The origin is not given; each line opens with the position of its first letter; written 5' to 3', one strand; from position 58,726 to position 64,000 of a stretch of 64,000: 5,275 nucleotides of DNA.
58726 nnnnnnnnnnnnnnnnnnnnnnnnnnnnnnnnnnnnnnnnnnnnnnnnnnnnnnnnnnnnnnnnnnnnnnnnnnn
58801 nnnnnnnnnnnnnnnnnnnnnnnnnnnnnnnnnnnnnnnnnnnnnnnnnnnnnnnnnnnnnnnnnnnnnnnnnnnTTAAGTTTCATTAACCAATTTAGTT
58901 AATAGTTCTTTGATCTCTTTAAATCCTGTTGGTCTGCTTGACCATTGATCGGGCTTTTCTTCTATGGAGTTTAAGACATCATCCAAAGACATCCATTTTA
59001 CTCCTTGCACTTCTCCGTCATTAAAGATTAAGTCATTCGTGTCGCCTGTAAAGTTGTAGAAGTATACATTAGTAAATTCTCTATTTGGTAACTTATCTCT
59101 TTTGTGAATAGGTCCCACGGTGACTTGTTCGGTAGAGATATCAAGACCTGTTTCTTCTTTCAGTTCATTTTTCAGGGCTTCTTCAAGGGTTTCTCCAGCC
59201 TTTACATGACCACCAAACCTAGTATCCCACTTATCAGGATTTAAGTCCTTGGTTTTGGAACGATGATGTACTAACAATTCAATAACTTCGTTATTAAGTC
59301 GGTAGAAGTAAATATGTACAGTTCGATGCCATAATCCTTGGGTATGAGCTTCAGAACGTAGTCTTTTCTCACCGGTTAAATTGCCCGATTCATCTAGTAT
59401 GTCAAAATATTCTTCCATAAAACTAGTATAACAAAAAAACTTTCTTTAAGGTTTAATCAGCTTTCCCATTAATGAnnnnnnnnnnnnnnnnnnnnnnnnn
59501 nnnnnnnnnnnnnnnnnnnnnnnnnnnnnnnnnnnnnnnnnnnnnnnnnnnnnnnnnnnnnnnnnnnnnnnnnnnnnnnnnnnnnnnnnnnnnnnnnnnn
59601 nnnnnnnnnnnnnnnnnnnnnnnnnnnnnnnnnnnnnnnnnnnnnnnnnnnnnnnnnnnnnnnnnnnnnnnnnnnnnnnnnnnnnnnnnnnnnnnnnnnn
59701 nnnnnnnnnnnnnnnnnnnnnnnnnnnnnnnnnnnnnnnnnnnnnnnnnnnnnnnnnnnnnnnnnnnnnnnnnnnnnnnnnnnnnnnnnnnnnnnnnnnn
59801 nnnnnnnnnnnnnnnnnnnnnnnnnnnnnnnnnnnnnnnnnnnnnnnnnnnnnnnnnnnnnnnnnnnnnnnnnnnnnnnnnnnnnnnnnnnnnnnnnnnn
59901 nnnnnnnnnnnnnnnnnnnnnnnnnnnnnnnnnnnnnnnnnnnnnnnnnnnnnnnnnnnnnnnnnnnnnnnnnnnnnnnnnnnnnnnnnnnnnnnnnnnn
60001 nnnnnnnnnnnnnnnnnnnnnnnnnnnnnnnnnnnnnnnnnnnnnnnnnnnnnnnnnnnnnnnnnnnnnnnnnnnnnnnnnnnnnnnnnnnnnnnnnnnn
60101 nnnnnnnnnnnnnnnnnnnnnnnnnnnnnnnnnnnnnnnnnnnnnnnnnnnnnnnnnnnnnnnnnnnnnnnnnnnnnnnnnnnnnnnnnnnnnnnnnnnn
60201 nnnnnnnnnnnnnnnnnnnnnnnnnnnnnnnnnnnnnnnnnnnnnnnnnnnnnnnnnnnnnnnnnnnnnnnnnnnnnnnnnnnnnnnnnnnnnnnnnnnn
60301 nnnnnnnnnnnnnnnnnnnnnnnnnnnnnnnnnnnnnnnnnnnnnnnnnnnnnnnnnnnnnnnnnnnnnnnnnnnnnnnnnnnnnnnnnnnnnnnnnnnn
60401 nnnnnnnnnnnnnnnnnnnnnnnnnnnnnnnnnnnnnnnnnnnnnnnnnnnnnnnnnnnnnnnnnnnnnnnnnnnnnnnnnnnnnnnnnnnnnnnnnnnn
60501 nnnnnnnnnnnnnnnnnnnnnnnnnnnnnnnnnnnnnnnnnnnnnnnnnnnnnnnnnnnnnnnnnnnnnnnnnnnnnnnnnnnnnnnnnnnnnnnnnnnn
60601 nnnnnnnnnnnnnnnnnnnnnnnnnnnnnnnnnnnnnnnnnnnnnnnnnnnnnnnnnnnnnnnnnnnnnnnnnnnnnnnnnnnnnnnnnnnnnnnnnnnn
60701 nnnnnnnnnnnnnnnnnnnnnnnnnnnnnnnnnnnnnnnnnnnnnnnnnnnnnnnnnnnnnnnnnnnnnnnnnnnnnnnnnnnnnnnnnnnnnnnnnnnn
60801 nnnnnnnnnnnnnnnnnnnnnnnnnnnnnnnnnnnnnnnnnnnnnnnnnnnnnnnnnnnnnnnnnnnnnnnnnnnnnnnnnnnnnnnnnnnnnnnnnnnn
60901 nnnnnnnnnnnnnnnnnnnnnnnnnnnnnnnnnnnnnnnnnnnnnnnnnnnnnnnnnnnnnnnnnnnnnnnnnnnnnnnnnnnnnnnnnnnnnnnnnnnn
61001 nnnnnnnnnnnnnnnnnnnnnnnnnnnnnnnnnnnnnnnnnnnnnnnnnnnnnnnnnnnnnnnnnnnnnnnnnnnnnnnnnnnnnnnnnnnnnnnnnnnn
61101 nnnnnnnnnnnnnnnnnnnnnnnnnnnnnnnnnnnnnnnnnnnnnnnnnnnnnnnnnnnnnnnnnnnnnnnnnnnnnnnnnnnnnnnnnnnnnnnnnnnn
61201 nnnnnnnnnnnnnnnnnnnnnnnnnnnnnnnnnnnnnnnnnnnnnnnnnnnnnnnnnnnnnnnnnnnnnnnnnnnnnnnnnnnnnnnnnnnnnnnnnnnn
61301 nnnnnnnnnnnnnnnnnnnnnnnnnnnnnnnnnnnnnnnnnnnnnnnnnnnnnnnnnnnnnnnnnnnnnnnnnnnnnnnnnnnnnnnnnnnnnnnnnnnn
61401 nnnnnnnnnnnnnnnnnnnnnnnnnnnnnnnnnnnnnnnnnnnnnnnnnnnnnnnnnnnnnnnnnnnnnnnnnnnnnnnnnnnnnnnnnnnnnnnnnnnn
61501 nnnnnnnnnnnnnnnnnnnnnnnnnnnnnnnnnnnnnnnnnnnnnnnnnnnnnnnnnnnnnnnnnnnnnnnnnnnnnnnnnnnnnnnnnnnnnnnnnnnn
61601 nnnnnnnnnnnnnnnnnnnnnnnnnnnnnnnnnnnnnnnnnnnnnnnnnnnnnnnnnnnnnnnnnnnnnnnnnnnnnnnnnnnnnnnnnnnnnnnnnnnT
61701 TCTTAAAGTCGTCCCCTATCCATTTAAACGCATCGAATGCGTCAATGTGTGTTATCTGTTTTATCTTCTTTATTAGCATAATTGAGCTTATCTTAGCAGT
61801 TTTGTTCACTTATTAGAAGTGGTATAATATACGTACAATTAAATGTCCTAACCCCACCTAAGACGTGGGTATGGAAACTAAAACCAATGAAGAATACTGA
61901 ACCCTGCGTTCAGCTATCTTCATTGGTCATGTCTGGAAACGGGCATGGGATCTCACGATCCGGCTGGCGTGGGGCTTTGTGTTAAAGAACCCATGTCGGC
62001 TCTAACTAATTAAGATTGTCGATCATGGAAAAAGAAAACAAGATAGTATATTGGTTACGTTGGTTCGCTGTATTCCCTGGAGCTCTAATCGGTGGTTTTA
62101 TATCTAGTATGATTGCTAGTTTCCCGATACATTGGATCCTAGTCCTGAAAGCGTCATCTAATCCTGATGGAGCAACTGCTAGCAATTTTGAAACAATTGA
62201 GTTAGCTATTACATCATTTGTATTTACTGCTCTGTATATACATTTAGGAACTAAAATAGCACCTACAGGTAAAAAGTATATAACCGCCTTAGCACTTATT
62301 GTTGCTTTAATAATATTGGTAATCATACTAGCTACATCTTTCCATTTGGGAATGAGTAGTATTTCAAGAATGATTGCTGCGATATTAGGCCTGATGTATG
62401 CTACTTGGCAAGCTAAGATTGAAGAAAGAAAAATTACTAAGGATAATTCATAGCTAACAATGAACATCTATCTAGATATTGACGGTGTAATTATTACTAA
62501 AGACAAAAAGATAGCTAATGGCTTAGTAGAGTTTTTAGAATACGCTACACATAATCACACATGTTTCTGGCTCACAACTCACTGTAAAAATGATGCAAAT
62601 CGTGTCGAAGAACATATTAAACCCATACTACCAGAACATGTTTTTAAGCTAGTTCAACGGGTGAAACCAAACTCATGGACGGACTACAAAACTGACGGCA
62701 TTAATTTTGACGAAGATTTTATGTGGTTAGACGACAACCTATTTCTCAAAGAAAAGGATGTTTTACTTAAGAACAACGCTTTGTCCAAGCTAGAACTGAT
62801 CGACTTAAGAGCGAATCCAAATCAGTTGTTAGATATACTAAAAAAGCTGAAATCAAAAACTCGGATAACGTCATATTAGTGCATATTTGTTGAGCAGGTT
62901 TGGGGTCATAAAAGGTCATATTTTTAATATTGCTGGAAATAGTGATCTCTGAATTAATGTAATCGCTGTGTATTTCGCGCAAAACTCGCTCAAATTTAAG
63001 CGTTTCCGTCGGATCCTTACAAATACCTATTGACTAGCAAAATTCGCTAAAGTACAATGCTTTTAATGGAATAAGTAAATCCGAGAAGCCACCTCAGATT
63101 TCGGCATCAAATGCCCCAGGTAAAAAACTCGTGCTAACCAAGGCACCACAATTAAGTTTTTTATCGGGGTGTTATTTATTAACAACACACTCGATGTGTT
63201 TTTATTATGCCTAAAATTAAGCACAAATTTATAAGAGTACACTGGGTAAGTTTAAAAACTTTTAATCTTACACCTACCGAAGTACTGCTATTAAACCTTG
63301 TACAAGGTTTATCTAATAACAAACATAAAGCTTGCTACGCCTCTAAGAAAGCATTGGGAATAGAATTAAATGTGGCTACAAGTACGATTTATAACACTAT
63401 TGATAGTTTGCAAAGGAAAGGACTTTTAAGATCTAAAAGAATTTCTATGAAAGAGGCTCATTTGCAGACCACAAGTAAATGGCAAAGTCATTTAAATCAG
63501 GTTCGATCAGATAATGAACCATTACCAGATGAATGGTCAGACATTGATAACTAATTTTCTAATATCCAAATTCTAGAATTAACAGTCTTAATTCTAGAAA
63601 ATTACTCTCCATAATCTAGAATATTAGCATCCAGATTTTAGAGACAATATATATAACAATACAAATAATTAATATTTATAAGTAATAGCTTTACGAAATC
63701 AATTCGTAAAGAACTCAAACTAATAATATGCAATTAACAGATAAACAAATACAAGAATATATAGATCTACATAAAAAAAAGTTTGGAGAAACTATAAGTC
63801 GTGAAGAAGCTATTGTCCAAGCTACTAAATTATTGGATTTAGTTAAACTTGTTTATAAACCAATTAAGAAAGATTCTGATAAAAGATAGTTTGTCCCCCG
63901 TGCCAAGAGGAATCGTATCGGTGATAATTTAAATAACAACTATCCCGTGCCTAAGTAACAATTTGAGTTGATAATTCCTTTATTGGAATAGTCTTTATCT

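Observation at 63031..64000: Rep/DnaD-like wHTH gene followed by phased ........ palindromes (iteron-like): probable edge of an integrated plasmid or phage-like element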

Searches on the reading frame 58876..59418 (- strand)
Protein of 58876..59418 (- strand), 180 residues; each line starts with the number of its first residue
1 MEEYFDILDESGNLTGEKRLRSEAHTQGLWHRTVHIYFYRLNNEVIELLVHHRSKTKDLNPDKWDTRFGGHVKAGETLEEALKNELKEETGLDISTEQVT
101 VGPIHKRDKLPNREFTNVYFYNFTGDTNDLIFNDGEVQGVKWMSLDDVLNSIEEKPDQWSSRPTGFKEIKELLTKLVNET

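Call 7: search_protein_families(library=pfam, proteins=[window:58876-59418:-], max_evalue=1)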
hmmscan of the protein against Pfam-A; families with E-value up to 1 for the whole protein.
window:58876-59418:- (180 aa): 3 families
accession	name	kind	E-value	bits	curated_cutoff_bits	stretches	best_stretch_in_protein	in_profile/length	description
PF00293.34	NUDIX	-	2.2e-17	63.8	21.1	1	31-155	3-124/134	NUDIX domain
PF16738.10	CBM26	-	0.068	13.8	28.1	0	116-138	40-64/70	Starch-binding module 26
PF22327.2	Nudt16-like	-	0.1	13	27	1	69-100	39-71/161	U8 snoRNA-decapping enzyme-like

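Call 8: search_protein_families(library=phrogs, proteins=[window:58876-59418:-], max_evalue=0.1)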
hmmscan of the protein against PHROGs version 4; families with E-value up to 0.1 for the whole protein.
window:58876-59418:- (180 aa): 6 families
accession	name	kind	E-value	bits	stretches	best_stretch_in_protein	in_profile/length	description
phrog_1198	-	other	1.1e-15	59.1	1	30-157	36-158/253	MutT/NUDIX hydrolase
phrog_10313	-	other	1.4e-05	26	1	36-155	17-128/159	nudix hydrolase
phrog_19657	-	other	0.00012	23.1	1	63-162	60-164/176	nudix hydrolase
phrog_1185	-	other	0.00034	21.2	1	38-124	155-238/301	nudix hydrolase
phrog_15528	-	head and packaging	0.00035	20.1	1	69-151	549-626/794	portal protein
phrog_9999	-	other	0.082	13.8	0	63-99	50-90/186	nudix hydrolase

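Call 56: search_protein_families(library=padloc, proteins=[window:58876-59418:-], max_evalue=0.01)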
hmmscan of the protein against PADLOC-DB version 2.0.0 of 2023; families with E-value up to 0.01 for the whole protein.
window:58876-59418:- (180 aa): 1 family
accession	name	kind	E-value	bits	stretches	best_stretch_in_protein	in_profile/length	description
PDLC04899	PDC-S07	-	9.4e-08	29.8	1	47-146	19-110/135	-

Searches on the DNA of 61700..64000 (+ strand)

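Call 77: search_rna_families(sources=[L034, L037, L016, L019, L039, L040, L041, L035, L021], threshold=gathering)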
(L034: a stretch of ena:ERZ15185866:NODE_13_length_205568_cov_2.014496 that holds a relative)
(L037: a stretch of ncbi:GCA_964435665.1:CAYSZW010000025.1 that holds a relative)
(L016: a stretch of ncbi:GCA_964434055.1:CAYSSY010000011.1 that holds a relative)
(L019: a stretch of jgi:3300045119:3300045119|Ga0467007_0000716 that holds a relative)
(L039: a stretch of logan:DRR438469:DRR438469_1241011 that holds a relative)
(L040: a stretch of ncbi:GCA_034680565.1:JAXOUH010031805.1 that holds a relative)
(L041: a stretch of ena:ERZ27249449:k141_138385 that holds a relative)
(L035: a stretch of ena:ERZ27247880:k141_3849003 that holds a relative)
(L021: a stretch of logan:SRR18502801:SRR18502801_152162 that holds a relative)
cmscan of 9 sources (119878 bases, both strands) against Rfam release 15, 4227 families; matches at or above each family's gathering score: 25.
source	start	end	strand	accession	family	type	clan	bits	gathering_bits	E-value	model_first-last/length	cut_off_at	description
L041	18922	19150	+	RF00028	Intron_gpI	Intron;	-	87.9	50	8.3e-21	1-253/253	no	Group I catalytic intron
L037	8283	8402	-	RF03000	LOOT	Gene; sRNA;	-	83.6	46.4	4.9e-14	1-121/121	no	LOOT RNA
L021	3220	3339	-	RF03000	LOOT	Gene; sRNA;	-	81.6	46.4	1.5e-13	1-121/121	no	LOOT RNA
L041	7055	7173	-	RF03000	LOOT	Gene; sRNA;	-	81.3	46.4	1.7e-13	1-121/121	no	LOOT RNA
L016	1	120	+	RF03000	LOOT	Gene; sRNA;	-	78.2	46.4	9.2e-13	1-121/121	no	LOOT RNA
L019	6367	6480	-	RF03000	LOOT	Gene; sRNA;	-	77.4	46.4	1.5e-12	1-121/121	no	LOOT RNA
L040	11591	11661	-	RF00005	tRNA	Gene; tRNA;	CL00001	77.4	29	5.4e-15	1-71/71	no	tRNA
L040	11902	11975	-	RF00005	tRNA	Gene; tRNA;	CL00001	76.2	29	1.2e-14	1-71/71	no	tRNA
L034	8720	8834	+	RF03000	LOOT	Gene; sRNA;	-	76.1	46.4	3e-12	1-121/121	no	LOOT RNA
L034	12678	12751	-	RF00005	tRNA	Gene; tRNA;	CL00001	72.7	29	1.1e-13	1-71/71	no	tRNA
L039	7361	7434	-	RF00005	tRNA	Gene; tRNA;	CL00001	72.3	29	1.4e-13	1-71/71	no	tRNA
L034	12473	12543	-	RF00005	tRNA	Gene; tRNA;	CL00001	70.3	29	4.8e-13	1-71/71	no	tRNA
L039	2718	2843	+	RF03000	LOOT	Gene; sRNA;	-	70.2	46.4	6.9e-11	1-121/121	no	LOOT RNA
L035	9870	9941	-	RF00005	tRNA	Gene; tRNA;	CL00001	69.5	29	8e-13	1-71/71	no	tRNA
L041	18789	18861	+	RF00005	tRNA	Gene; tRNA;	CL00001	68.6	29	1.4e-12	1-71/71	no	tRNA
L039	7072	7142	-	RF00005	tRNA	Gene; tRNA;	CL00001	68.5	29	1.5e-12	1-71/71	no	tRNA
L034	12580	12651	-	RF00005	tRNA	Gene; tRNA;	CL00001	66.3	29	6.1e-12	1-71/71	no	tRNA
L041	19928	20001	+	RF00005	tRNA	Gene; tRNA;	CL00001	66.1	29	7.1e-12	1-71/71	no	tRNA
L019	4057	4130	+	RF00005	tRNA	Gene; tRNA;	CL00001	65.4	29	1.1e-11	1-71/71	no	tRNA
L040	2285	2355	-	RF00005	tRNA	Gene; tRNA;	CL00001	59.8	29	3.9e-10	1-71/71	no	tRNA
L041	11585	11656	-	RF00005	tRNA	Gene; tRNA;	CL00001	59.8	29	3.6e-10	1-71/71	no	tRNA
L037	2642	2714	+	RF00005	tRNA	Gene; tRNA;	CL00001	56.2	29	3.6e-09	1-71/71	no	tRNA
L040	11802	11873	-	RF00005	tRNA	Gene; tRNA;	CL00001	56.2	29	3.6e-09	1-71/71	no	tRNA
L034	12790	12873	-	RF00005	tRNA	Gene; tRNA;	CL00001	46.9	29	1.4e-06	1-71/71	no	tRNA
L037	1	65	+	RF00005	tRNA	Gene; tRNA;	CL00001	38.7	29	0.00024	8-71/71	5'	tRNA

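Call 87: search_rna_families(source=window, start=61700, end=64000, threshold=evalue, max_evalue=1, show_alignments=1)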
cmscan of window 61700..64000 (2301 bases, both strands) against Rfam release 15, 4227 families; matches with E-value up to 1: 1.
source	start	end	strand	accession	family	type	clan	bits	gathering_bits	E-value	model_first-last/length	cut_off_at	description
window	61845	61961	+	RF03000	LOOT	Gene; sRNA;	-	71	46.4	8.4e-13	1-121/121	no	LOOT RNA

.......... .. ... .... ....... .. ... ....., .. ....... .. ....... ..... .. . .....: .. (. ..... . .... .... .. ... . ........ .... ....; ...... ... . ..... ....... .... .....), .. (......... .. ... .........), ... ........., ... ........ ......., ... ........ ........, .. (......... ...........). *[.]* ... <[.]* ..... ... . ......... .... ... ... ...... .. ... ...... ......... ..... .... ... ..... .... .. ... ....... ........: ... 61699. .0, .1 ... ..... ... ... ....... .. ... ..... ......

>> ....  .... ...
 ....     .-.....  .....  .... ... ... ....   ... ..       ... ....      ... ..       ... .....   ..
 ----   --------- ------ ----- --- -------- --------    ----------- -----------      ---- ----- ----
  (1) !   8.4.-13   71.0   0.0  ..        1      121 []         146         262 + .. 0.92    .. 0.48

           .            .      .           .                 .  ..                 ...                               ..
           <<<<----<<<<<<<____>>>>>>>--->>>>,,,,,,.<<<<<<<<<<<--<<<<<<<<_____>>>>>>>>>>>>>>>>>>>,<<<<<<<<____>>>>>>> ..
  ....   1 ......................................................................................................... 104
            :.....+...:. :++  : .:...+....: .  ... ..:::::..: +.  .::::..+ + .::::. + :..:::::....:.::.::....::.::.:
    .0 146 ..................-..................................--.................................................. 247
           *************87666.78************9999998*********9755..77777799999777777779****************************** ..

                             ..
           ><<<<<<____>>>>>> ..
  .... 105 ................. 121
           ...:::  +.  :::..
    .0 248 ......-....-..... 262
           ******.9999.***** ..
